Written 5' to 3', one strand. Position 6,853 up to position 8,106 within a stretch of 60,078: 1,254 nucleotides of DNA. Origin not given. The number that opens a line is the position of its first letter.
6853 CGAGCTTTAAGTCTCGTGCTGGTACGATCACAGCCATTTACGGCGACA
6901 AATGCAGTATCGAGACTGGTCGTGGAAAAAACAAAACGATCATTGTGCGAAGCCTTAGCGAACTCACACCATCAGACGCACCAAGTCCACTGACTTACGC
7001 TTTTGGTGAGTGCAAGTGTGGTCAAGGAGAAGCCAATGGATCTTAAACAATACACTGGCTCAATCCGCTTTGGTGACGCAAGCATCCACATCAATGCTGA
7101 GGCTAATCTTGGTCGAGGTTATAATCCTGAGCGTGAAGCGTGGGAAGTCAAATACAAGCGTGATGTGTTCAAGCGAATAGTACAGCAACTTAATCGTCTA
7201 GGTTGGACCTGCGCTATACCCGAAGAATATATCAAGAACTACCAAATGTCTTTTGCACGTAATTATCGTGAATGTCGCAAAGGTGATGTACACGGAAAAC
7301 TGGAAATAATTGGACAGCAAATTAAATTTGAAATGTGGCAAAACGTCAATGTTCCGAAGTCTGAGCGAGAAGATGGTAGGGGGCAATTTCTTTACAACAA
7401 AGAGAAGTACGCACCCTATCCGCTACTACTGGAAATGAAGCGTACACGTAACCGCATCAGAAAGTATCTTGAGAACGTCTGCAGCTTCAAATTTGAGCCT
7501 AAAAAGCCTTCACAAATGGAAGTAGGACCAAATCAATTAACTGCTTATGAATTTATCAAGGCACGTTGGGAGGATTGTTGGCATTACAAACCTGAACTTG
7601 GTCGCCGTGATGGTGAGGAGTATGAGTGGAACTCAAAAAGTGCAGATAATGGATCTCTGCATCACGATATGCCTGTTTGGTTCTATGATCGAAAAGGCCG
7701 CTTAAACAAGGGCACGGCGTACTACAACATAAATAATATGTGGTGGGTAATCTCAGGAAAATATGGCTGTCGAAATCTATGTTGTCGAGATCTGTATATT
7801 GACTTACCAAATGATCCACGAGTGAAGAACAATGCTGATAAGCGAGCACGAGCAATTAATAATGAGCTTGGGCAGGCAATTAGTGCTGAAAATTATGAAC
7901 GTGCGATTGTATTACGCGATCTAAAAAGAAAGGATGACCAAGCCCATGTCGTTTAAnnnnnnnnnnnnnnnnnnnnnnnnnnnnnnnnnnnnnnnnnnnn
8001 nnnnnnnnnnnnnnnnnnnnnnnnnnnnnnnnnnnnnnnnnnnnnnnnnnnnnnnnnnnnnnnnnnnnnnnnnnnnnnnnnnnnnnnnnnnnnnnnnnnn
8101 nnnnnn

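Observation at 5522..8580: A 3-kb opposite-strand accessory island splits terS from terL and has its own promoter and terminator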

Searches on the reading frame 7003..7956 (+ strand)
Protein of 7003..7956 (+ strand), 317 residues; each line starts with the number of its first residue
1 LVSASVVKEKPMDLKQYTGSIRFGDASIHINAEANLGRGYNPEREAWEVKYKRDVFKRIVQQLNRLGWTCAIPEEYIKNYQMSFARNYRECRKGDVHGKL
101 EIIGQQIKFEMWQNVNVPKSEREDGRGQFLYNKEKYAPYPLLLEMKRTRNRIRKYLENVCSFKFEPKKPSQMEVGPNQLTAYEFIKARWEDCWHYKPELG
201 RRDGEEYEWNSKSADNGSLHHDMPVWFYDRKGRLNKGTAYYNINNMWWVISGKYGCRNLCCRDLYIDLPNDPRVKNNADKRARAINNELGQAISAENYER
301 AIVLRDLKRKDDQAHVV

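Call 5: search_protein_families(library=pfam, proteins=[window:7003-7956:+], max_evalue=0.1)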
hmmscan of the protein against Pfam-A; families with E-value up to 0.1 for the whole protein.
window:7003-7956:+ (317 aa): 1 family
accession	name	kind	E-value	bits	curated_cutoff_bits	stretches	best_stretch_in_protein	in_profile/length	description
PF02151.25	UVR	-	0.00011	22.3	21.5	1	280-306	2-28/36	UvrB/uvrC motif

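Call 6: search_protein_families(library=phrogs, proteins=[window:7003-7956:+], max_evalue=0.01)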
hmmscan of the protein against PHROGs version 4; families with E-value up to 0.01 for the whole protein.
window:7003-7956:+ (317 aa): 1 family
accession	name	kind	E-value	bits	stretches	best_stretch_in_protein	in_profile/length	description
phrog_7674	-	unknown function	1.7e-84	285.2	1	18-313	7-297/354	-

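Call 7: search_protein_families(library=padloc, proteins=[window:7003-7956:+], max_evalue=0.1)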
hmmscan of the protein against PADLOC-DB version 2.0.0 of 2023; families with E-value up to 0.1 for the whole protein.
window:7003-7956:+ (317 aa): 0 families

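Call 13: search_dna_similar(query=window:7036-7956:+, collection=phages, mode=protein, max_rows=30)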
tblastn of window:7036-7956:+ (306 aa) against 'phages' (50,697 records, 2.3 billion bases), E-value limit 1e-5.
Records with a match: 10; places in all: 10; records where one place covers at least 80% of the query: 10.
Best place of each record, by identity: <60% 10.
By first word of the organism name: Vibrio 3; Bordetella 2; Sinorhizobium 2; Cronobacter 1; Bacteriophage 1; Microcystis 1.
By host as written in the record: Bordetella bronchiseptica 4715 2; Vibrio sp. 1; Vibrio parahaemolyticus 1.1997 1; Vibrio parahaemolyticus 1; Cronobacter sakazakii ATCC 29544 1; - 1; Microcystis aeruginosa FACHB-469 1; Sinorhizobium meliloti 2011 1; and 1 more.
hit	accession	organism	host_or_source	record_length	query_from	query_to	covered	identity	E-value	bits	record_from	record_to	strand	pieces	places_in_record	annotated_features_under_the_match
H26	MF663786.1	Bordetella phage vB_BbrM_PHB04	Bordetella bronchiseptica 4715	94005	7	296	95%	43.1%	2e-58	207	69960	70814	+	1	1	hypothetical protein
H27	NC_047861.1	Bordetella phage vB_BbrM_PHB04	Bordetella bronchiseptica 4715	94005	7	296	95%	43.1%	2e-58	207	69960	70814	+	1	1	hypothetical protein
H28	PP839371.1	Vibrio phage vB_VpaM_R19R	Vibrio sp.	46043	8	296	94%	42.7%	2e-59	210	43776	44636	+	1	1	UvrB/UvrC motif-containing protein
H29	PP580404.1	Vibrio phage vB_VpaM_XM1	Vibrio parahaemolyticus 1.1997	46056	8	296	94%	42.7%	2e-59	210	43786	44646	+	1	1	UvrB/UvrC motif-containing protein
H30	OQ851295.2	Vibrio phage PVP-XSN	Vibrio parahaemolyticus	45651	8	296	94%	42.7%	3e-59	210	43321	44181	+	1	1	hypothetical protein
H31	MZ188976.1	Cronobacter phage JK004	Cronobacter sakazakii ATCC 29544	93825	8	302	96%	39.4%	3e-57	204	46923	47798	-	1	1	hypothetical protein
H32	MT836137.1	Bacteriophage sp.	human fecal samples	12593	5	296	95%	39.0%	1e-51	188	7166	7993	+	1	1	record has no annotation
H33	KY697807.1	Microcystis phage MACPNOA1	Microcystis aeruginosa FACHB-469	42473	7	295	94%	39.0%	2e-56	202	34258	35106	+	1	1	hypothetical protein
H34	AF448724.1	Sinorhizobium phage PBC5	Sinorhizobium meliloti 2011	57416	17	306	95%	27.1%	5e-22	102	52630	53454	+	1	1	orf75: unknown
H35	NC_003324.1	Sinorhizobium phage PBC5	Sinorhizobium meliloti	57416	17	306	95%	27.1%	5e-22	102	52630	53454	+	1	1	hypothetical protein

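Call 15: get_annotated_region(hit=H28, flank=4000)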
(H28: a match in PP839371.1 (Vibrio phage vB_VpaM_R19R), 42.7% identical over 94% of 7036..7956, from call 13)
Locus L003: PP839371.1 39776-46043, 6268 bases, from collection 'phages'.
description: Vibrio phage vB_VpaM_R19R, complete genome.
organism: Vibrio phage vB_VpaM_R19R (NCBI taxid 3161148)
taxonomy: Viruses; Duplodnaviria; Heunggongvirae; Uroviricota; Caudoviricetes
host: Vibrio sp.; source: -; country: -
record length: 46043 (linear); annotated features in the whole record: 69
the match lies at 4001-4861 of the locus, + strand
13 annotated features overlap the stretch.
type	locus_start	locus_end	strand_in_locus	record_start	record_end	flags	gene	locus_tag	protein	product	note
CDS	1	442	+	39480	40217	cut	-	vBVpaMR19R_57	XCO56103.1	hypothetical protein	-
CDS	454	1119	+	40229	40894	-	-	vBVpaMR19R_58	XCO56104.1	DNA N-6-adenine-methyltransferase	-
CDS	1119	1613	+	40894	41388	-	-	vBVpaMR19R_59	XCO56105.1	single-stranded DNA-binding protein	-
CDS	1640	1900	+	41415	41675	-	-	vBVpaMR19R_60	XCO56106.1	hypothetical protein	-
CDS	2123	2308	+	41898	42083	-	-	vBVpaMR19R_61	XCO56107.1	hypothetical protein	-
CDS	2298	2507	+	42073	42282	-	-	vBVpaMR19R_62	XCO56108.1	hypothetical protein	-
CDS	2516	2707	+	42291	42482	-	-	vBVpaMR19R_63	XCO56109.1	hypothetical protein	-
CDS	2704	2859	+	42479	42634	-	-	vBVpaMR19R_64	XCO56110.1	helix-turn-helix domain protein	-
CDS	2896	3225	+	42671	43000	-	-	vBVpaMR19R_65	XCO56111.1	hypothetical protein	-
CDS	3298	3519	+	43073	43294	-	-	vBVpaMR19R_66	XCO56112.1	hypothetical protein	-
CDS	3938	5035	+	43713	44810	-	-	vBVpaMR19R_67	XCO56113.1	UvrB/UvrC motif-containing protein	-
CDS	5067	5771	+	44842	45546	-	-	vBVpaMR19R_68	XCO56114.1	hypothetical protein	-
CDS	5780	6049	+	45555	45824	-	-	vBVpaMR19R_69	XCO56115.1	hypothetical protein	-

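Call 16: get_annotated_region(hit=H26, flank=4000)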
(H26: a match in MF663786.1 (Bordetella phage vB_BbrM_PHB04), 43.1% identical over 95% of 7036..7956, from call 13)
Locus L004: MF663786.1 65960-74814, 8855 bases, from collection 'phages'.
description: Bordetella phage vB_BbrM_PHB04, complete genome.
organism: Bordetella phage vB_BbrM_PHB04 (NCBI taxid 2029657)
taxonomy: Viruses; Duplodnaviria; Heunggongvirae; Uroviricota; Caudoviricetes; Phabquatrovirus; Phabquatrovirus PHB04
host: Bordetella bronchiseptica 4715; source: wastewater; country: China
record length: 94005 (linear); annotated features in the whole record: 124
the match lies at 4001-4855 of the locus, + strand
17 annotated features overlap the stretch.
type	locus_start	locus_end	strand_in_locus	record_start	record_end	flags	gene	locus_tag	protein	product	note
CDS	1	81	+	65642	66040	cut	-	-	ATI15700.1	hypothetical protein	-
CDS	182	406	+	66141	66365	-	-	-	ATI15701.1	hypothetical protein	-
CDS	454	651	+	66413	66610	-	-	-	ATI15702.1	hypothetical protein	-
CDS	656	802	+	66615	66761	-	-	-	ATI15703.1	hypothetical protein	-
CDS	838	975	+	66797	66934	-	-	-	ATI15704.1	hypothetical protein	-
CDS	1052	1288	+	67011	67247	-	-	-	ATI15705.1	hypothetical protein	-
CDS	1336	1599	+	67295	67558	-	-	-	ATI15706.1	hypothetical protein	-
CDS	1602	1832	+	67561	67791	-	-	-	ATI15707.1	hypothetical protein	-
CDS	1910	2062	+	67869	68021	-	-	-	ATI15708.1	hypothetical protein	-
CDS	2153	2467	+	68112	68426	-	-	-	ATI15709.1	hypothetical protein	-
CDS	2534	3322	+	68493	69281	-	-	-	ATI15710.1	hypothetical protein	-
CDS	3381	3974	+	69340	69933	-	-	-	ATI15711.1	hypothetical protein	-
CDS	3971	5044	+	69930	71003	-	-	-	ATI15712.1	hypothetical protein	-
CDS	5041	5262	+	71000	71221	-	-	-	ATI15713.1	hypothetical protein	-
CDS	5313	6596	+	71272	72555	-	-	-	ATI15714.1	hypothetical protein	-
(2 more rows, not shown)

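Call 17: get_annotated_region(hit=H34, flank=5000)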
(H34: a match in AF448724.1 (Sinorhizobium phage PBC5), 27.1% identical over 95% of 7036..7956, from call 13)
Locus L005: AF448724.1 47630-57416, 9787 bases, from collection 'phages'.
description: Sinorhizobium meliloti phage PBC5, complete genome.
organism: Sinorhizobium phage PBC5 (NCBI taxid 179237)
taxonomy: Viruses; Duplodnaviria; Heunggongvirae; Uroviricota; Caudoviricetes
host: Sinorhizobium meliloti 2011; source: -; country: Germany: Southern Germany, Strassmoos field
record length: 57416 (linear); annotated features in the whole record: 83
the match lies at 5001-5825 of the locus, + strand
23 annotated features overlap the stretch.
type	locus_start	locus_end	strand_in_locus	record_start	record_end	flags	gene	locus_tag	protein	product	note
CDS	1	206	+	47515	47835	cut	orf61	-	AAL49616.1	unknown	similar to ATP dependent DNA ligase AMP signature PS00333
CDS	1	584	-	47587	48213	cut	orf62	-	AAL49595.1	unknown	-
CDS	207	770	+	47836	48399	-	orf63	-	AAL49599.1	unknown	similar to N-6 adenine specific DNA methylase signature PS00116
CDS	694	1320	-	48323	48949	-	orf64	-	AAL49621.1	unknown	-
CDS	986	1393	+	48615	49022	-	orf65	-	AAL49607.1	unknown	similar to DNA-binding protein Sinorhizobium meliloti NP_384516, transcriptional regulator Mesorhizobium loti NP_106191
CDS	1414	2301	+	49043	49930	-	orf66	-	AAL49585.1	unknown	-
CDS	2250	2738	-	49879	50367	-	orf67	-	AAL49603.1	unknown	-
CDS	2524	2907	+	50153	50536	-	orf68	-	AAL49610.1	unknown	-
CDS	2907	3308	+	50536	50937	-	orf69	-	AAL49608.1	unknown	similar to C-5 cysteine specific DNA methylase C-terminal signature PS00094, dksA/traR C4- type zinc finger PS01102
CDS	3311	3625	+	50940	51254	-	orf70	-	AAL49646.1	unknown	-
CDS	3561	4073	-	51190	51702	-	orf71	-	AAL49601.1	unknown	-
CDS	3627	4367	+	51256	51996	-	orf72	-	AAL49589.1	unknown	similar to p14 of bacteriophage Mx8 NP_203428, phage-related protein of Xylella fastidiosa 9a5c NP_297775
CDS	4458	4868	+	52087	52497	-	orf73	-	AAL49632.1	unknown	-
CDS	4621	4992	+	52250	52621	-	orf74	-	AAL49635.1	unknown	-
CDS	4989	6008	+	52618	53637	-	orf75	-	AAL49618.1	unknown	-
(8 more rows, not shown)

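Call 18: get_annotated_region(hit=H31, flank=4000)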
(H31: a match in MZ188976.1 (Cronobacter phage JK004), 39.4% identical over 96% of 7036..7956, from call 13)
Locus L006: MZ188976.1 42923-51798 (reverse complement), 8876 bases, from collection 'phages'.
description: Cronobacter phage JK004, complete genome.
organism: Cronobacter phage JK004 (NCBI taxid 2835891)
taxonomy: Viruses; Duplodnaviria; Heunggongvirae; Uroviricota; Caudoviricetes
host: Cronobacter sakazakii ATCC 29544; source: flour; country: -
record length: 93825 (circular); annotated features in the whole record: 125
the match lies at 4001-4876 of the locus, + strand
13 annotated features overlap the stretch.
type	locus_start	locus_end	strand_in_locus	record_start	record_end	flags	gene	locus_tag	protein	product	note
CDS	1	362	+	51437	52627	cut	-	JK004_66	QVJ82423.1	hypothetical protein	gene_66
CDS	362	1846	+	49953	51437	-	-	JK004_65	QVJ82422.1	hypothetical protein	gene_65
CDS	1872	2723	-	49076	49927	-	-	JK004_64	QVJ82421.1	hypothetical protein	gene_64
CDS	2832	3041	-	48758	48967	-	-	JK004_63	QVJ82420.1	hypothetical protein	gene_63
CDS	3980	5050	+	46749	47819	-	-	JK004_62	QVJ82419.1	hypothetical protein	gene_62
CDS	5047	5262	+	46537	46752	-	-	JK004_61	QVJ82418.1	hypothetical protein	gene_61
CDS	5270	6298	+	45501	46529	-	-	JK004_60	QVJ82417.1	hypothetical protein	gene_60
CDS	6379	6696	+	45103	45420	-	-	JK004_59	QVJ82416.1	hypothetical protein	gene_59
CDS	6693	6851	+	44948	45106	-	-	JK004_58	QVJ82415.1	hypothetical protein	gene_58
CDS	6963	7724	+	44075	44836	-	-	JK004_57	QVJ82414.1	hypothetical protein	gene_57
CDS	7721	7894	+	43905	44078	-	-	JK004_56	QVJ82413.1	hypothetical protein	gene_56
CDS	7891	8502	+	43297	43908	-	-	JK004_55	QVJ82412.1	hypothetical protein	gene_55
CDS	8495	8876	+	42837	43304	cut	-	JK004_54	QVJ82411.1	hypothetical protein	gene_54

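Call 19: find_homologous_proteins(query=window:7036-7956:+, max_evalue=0.001)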
Query window:7036-7956:+ (306 aa): 157 proteins with E <= 0.001 among 417 candidates; the best 120 are listed.
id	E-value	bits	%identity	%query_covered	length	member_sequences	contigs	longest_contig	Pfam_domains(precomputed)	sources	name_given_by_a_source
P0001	1.3e-212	723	100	100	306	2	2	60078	-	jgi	jgi:hypothetical protein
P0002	3.2e-162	558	75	100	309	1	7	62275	-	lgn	-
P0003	5.4e-123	429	62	98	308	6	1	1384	PF02151.26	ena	-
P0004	9.1e-116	405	58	100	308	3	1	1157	-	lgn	-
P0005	4.7e-111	389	58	96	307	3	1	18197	-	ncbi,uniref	ncbi:hypothetical protein [Acinetobacter rudis]|uniref:hypothetical protein n=1 Tax=Acinetobacter ru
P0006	7.1e-109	382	55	100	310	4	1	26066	-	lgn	-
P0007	8.9e-84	300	51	94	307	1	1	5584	PF02151.26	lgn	-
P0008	4.5e-79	284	48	95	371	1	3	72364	-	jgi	jgi:hypothetical protein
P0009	7.5e-79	284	49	95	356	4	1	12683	-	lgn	-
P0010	7.3e-77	277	46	95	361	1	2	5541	PF02151.26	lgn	-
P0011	2.3e-76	275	47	94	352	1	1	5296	-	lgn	-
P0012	3.7e-76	275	48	98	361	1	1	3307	PF02151.26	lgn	-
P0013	1.1e-75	273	46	97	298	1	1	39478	-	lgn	-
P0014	2.4e-75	272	47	97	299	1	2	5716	-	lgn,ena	-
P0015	4.1e-75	271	48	95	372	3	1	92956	-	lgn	-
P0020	8.3e-74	267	49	94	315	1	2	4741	PF02151.26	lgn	-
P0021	1.6e-73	266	46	98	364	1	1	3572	PF02151.26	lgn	-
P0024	1.4e-72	263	44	97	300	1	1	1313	PF02151.26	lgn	-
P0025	9.3e-72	260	46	97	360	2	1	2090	PF02151.26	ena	-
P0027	1.9e-71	259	45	95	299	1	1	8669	PF02151.26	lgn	-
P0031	2.5e-70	256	46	96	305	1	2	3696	PF02151.26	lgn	-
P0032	1.9e-69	253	44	95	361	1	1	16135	PF02151.26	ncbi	-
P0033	2.6e-69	252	47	94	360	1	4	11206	PF02151.26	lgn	-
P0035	3.7e-69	252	46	95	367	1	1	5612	PF02151.26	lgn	-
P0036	1.7e-68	250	45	95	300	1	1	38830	PF02151.26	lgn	-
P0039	4.5e-68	248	46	95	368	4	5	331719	PF02151.26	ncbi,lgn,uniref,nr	ncbi:UvrB/UvrC motif-containing protein [Cupriavidus basilensis]|uniref:UvrB/UvrC motif-containing p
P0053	6.8e-66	241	46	95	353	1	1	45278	PF02151.26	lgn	-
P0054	9.8e-66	241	44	98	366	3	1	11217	PF02151.26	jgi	jgi:hypothetical protein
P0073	8.5e-64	234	44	95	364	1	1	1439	PF02151.26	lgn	-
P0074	9.6e-64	234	44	95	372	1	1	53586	PF02151.26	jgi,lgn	jgi:hypothetical protein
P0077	1.8e-63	233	44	94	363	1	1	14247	PF02151.26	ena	-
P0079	2.4e-63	233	41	94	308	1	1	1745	PF02151.26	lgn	-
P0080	1.2e-62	230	43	98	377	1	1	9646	PF02151.26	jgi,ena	-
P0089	1.2e-61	227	41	95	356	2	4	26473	PF02151.26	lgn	-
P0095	4.9e-61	225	44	95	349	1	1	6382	PF02151.26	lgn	-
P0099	2.8e-60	223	43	95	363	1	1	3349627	PF02151.26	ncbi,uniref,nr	ncbi:UvrB/UvrC motif-containing protein [Noviherbaspirillum saxi]|uniref:UVR domain-containing prote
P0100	3.1e-60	222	44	97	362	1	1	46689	PF02151.26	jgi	jgi:hypothetical protein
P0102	7.7e-60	221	44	97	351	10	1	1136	PF02151.26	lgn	-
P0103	8.4e-60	221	43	97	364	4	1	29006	PF02151.26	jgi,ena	-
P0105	9.1e-60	221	45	95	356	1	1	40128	PF02151.26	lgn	-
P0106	1.0e-59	221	43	95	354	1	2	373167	PF02151.26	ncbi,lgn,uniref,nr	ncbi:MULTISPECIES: UvrB/UvrC motif-containing protein [unclassified Paraburkholderia]|uniref:UvrB/Uv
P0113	6.6e-59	218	41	96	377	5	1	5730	PF02151.26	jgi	jgi:hypothetical protein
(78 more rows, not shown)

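Call 20: find_encoding_contigs(protein=P0002, flank=8000, max_places=4)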
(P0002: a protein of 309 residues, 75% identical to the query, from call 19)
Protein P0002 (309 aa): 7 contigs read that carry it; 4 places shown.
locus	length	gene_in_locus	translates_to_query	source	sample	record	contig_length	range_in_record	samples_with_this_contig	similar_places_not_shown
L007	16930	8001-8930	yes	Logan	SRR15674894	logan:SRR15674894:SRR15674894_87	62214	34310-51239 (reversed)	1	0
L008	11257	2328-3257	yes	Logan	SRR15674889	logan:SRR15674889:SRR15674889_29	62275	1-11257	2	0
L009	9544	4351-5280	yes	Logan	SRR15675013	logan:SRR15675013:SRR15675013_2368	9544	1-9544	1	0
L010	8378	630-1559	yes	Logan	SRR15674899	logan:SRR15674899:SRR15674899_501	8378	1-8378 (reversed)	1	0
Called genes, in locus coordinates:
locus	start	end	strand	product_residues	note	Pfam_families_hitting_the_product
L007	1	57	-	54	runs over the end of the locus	-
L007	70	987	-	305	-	-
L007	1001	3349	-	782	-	PF16510:P22_portal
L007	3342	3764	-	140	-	-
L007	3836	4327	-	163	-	-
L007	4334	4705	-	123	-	-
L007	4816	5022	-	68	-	-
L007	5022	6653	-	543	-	-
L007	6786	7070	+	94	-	-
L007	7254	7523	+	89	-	-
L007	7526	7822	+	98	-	-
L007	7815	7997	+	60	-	-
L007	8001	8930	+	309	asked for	-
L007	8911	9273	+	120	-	PF24746:DUF7694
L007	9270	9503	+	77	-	-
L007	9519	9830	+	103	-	-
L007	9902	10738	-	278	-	PF03592:Terminase_2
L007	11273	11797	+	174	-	-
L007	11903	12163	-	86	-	-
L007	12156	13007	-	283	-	-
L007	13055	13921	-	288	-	PF06319:MmcB-like (weak)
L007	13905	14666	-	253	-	-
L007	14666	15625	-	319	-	-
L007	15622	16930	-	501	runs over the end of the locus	PF00145:DNA_methylase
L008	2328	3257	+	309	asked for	-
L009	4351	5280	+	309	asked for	-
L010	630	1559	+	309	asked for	-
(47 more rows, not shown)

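Call 21: find_encoding_contigs(protein=P0005, flank=8000, max_places=2)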
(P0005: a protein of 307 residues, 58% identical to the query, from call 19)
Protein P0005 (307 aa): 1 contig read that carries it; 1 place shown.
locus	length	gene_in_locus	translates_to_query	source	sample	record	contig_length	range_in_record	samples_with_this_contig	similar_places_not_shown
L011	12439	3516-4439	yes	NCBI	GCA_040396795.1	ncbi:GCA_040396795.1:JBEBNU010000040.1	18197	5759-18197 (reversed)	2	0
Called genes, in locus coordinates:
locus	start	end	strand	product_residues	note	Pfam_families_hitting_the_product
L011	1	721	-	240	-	?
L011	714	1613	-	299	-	PF04492:Phage_rep_O, PF13730:HTH_36 (faint)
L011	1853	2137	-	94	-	-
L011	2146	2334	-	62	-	PF14549:P22_Cro (weak)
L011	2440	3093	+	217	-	PF01381:HTH_3, PF00717:Peptidase_S24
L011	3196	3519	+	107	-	-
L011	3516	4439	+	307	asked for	-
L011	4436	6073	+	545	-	PF00145:DNA_methylase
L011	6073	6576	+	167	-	-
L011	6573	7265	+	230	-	PF03374:ANT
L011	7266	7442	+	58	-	PF12728:HTH_17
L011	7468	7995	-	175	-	PF14367:DUF4411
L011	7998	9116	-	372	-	PF06114:Peptidase_M78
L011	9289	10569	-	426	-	PF13356:Arm-DNA-bind_3, PF22022:Phage_int_M, PF00589:Phage_integrase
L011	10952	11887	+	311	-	PF00005:ABC_tran, PF13304:AAA_21 (weak)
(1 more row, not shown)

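Call 24: search_solved_structures(query=A1, max_evalue=1)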
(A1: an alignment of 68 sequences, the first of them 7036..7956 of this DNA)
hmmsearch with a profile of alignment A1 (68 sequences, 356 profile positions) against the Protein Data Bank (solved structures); distinct sequences matched with E-value up to 1: 10.
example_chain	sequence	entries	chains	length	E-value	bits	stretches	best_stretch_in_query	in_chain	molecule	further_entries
3uwx_B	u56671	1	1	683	2.4e-06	30.4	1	248-299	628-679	UvrABC system protein B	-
1t5l_A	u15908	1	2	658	3.1e-06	30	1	248-299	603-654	UvrABC system protein B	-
1d9z_A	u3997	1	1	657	3.1e-06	30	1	248-299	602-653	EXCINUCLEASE UVRABC COMPONENT UVRB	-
1d9x_A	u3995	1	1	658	3.1e-06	30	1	248-299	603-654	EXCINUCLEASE UVRABC COMPONENT UVRB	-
2fdc_A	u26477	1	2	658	3.1e-06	30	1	248-299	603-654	UvrABC system protein B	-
2d7d_B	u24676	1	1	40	0.00085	22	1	267-298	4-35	40-mer from UvrABC system protein B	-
2nmv_B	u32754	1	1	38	0.00089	22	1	267-298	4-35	UvrABC system protein B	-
2d7d_A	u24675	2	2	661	0.0096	18.6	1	262-298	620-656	UvrABC system protein B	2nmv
3v4r_A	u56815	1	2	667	0.0097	18.5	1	262-298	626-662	UvrABC system protein B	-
3o8o_B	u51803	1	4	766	0.42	13.2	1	271-308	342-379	6-phosphofructokinase subunit beta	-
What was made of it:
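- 7036..7956 (+): Gene G, 306 aa, phrog_7674. N-terminal alpha/beta domain with no known fold, a Tudor/SH3-like barrel, and a C-terminal UVR helical hairpin. Calls 5, 6, 19 and 24.
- On UVR domain (PF02151), for protein G: The family profile hits the UvrB C-terminus at E = 2.4e-6 (call 24).
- On UvrB/UvrC excinuclease proteins, for protein G: Only the C-terminal motif matches (calls 5, 24).
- Checked: A profile of the family hits the UvrB C-terminus at E = 2.4e-6 (calls 5, 24).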

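Call 37: predict_structure(alignment_id=A1)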
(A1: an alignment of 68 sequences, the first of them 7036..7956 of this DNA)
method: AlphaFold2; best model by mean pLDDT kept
length: 306 residues; sequences in the alignment: 68
mean_pLDDT: 94.0   pTM: 0.78
mean pLDDT of the five models: 94.0, 93.1, 92.8, 92.4, 92.2
residues with pLDDT >= 90: 261; 70-90: 39; 50-70: 5; < 50: 1
segments of 3 or more residues with pLDDT < 50: none
pLDDT, mean of each block of 10 residues (from residue 1): 91 97 89 94 96 98 96 96 97 97 85 78 94 98 97 94 95 96 95 96 98 96 97 98 97 94 88 96 98 94 75
secondary structure, 60 per line:
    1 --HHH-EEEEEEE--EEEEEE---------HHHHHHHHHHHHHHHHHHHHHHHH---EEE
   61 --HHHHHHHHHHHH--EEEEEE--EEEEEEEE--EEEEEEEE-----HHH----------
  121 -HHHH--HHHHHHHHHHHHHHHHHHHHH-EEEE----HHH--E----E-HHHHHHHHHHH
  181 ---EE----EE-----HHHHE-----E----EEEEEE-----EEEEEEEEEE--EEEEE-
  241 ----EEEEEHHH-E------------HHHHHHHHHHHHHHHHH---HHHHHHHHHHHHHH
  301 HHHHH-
elements in order: E7-13 E16-21 H31-54 E58-60 H63-74 E77-82 E85-92 E95-102 H122-125 H128-148 E150-153 H170-180 H197-200 E212-217 E223-232 E235-239 E245-249 H267-283 H287-305
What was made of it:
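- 7036..7956 (+): AF2 pLDDT 94 (call 37).
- On UVR domain (PF02151), for protein G: A helical hairpin is modelled at residues 267-305 (call 37).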
